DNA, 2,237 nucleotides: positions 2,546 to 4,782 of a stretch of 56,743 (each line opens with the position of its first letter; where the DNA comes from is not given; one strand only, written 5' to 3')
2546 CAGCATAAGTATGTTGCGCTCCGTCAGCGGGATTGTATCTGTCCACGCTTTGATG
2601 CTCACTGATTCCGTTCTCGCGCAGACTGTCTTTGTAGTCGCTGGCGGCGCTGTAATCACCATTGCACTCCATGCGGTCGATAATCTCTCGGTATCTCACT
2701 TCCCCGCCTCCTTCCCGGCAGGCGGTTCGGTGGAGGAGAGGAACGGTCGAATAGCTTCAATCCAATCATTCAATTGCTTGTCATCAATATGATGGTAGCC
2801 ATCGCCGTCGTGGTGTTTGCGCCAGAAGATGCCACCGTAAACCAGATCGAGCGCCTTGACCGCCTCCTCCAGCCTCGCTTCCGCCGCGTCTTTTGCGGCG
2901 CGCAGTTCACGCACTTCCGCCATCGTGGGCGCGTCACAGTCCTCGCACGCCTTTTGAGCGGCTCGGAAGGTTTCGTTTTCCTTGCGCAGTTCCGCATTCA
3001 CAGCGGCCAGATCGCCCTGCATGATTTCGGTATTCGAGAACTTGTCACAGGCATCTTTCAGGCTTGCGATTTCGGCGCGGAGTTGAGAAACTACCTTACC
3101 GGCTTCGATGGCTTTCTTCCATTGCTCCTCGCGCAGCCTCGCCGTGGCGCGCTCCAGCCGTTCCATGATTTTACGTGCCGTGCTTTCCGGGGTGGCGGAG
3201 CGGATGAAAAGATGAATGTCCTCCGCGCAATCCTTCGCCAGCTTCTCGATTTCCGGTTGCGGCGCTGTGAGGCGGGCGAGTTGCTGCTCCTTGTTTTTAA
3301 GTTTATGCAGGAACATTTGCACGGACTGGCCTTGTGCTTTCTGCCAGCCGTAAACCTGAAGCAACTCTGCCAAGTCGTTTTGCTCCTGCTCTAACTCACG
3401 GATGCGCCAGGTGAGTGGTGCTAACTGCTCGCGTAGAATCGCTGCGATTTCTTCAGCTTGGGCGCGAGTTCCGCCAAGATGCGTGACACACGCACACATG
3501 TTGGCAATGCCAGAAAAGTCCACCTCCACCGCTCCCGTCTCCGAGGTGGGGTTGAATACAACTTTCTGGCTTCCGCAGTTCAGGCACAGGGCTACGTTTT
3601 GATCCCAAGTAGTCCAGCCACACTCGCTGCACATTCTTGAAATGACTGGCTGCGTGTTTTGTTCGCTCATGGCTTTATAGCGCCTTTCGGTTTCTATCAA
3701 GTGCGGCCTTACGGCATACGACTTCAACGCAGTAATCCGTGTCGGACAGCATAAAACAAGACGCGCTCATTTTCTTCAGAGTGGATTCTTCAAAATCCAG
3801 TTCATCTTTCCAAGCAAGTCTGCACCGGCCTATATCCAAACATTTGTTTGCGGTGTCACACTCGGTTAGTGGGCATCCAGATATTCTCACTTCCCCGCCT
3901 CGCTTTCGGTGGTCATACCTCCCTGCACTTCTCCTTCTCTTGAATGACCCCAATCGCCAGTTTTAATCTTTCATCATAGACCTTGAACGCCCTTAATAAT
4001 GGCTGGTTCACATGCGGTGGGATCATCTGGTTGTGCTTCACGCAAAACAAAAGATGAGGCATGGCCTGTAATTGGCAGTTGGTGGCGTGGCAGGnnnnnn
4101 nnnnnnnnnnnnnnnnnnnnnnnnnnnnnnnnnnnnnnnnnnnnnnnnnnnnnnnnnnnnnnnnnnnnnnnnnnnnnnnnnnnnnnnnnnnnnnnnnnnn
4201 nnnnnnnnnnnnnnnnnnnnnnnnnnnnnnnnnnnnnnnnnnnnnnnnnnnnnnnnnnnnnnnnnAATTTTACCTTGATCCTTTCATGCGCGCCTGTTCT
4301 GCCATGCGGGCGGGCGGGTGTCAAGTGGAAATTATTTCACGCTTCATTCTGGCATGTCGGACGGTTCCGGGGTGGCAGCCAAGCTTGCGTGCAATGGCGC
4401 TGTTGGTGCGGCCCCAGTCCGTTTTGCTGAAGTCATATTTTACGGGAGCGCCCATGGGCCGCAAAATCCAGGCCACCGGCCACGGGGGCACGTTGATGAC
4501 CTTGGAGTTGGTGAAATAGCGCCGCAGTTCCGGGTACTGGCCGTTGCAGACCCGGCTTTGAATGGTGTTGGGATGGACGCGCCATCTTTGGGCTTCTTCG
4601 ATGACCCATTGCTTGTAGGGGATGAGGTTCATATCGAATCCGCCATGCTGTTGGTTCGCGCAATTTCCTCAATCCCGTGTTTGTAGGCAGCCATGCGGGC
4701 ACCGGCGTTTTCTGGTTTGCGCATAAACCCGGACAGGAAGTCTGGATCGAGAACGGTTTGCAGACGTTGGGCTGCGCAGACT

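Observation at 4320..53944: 11-mer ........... marks operon starts about 30 nt from start codons (candidate leaderless units)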

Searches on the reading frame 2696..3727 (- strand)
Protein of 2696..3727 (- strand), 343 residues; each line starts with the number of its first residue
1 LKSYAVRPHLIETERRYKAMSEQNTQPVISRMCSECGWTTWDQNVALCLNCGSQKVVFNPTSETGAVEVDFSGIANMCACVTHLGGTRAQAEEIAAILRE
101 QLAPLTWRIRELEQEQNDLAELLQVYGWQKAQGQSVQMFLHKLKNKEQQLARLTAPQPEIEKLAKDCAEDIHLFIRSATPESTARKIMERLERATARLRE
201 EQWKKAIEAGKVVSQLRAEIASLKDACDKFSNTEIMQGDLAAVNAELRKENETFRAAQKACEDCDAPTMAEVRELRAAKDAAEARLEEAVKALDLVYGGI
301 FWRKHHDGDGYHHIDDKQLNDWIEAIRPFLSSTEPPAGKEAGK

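Call 33: search_protein_families(library=pfam, max_evalue=0.01, proteins=[window:2696-3727:-])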
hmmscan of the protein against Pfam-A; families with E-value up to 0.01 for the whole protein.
window:2696-3727:- (343 aa): 2 families
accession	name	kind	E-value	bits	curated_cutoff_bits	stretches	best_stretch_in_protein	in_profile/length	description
PF16454.10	PI3K_P85_iSH2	-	0.0041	17.2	31.5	0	181-290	9-115/161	Phosphatidylinositol 3-kinase regulatory subunit P85 inter-SH2 domain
PF25764.1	KIF21A_4th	-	0.0079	16.3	33.1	1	82-166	45-129/183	KIF21A-like domain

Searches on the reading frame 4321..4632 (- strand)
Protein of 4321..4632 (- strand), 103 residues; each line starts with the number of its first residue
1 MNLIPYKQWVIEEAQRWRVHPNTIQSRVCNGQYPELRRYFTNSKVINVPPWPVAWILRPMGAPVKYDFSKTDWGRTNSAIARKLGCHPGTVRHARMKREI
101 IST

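Call 33: search_protein_families(library=pfam, max_evalue=0.01, proteins=[window:4321-4632:-])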
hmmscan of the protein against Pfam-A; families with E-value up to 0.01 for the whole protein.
window:4321-4632:- (103 aa): 4 families
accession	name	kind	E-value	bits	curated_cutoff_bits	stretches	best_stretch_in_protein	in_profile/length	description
PF13556.12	HTH_30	-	0.00013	22.1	27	0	78-93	16-31/59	PucR C-terminal helix-turn-helix domain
PF13384.12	HTH_23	-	0.00029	21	24.6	1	74-94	17-37/50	Homeodomain-like domain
PF13936.12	HTH_38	-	0.0015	18.7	27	0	74-91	20-37/44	Helix-turn-helix domain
PF20038.5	HTH_59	-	0.0041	17.5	27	1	12-43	12-41/66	Helix-turn-helix domain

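Call 36: search_protein_families(library=phrogs, max_evalue=0.01, proteins=[window:4321-4632:-])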
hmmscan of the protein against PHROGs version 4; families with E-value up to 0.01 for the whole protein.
window:4321-4632:- (103 aa): 0 families

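Call 77: search_solved_structures(query=window:4321-4632:-, max_evalue=1)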
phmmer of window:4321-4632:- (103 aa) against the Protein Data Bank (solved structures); distinct sequences matched with E-value up to 1: 1.
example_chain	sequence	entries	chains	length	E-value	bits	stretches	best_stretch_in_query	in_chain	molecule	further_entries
2iak_A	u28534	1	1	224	0.88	12.7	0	71-101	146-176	Bullous pemphigoid antigen 1, isoform 5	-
